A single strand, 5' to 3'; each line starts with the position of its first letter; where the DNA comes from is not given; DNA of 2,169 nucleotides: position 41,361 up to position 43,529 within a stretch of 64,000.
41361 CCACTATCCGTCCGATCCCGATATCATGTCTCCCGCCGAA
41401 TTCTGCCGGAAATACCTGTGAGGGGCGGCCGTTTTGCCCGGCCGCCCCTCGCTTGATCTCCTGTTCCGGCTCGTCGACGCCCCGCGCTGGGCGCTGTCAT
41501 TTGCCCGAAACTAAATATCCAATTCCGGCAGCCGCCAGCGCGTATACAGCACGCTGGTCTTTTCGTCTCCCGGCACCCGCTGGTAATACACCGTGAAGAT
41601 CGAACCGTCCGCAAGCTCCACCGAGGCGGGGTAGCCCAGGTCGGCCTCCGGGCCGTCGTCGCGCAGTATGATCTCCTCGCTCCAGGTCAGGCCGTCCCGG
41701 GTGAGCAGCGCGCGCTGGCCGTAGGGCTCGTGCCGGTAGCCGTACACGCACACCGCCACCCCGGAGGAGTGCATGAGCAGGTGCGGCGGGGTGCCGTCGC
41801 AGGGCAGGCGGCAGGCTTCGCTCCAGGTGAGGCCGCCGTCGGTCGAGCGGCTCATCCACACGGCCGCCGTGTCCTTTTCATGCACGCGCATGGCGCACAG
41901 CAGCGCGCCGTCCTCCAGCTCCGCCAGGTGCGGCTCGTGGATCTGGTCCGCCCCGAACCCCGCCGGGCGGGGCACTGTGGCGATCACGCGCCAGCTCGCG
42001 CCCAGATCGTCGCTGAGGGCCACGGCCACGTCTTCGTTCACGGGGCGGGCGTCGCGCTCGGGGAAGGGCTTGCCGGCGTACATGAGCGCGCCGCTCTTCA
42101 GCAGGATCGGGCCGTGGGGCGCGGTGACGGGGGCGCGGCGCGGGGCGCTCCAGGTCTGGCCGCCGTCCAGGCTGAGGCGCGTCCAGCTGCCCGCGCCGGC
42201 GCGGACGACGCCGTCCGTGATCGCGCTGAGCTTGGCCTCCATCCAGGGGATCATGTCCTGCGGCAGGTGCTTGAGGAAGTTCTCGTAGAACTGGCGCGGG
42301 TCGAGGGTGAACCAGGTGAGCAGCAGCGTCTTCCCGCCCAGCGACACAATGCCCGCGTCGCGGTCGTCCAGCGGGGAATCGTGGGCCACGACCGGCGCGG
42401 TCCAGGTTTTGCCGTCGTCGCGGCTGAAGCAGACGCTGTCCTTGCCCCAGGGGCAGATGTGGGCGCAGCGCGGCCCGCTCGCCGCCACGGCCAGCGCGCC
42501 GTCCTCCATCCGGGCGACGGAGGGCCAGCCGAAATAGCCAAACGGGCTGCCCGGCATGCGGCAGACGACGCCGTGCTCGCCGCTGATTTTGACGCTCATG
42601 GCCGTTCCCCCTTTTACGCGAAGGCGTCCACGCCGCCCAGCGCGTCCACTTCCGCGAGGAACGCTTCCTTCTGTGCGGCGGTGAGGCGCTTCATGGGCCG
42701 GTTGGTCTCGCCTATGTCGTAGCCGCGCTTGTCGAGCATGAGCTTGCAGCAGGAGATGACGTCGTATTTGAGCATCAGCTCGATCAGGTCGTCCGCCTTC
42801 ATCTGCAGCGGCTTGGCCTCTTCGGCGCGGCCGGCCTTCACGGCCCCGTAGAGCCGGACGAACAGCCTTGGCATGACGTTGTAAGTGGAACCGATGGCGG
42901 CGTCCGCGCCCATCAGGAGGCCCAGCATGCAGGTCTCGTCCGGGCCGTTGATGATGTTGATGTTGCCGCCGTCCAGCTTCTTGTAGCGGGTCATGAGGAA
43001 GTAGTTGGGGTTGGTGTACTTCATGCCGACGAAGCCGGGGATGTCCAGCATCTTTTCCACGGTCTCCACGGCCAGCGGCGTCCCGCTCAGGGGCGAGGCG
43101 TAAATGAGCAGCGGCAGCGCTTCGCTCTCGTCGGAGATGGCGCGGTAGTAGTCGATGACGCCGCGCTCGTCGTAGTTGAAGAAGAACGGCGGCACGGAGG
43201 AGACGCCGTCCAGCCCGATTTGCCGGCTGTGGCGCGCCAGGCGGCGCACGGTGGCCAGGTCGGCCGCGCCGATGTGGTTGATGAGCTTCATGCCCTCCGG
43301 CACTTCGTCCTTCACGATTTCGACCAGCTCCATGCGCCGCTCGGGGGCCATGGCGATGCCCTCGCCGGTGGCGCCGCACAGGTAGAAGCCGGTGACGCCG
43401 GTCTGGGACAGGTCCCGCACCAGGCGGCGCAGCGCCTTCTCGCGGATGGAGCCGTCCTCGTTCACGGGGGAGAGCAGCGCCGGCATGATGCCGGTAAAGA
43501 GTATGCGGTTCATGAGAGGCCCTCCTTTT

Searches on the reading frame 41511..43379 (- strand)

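Call 42: search_protein_families(library=pfam, proteins=[window:41511-43379:-], max_evalue=0.001)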
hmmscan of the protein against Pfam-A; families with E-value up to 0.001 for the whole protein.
window:41511-43379:- (622 aa): 2 families
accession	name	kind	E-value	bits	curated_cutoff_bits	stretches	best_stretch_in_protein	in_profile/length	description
PF13088.12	BNR_2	-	2.3e-16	60.4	31.4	1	400-594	84-275/277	BNR repeat-like domain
PF02012.26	BNR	-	1.1e-07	31.2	27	0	402-411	2-11/12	BNR/Asp-box repeat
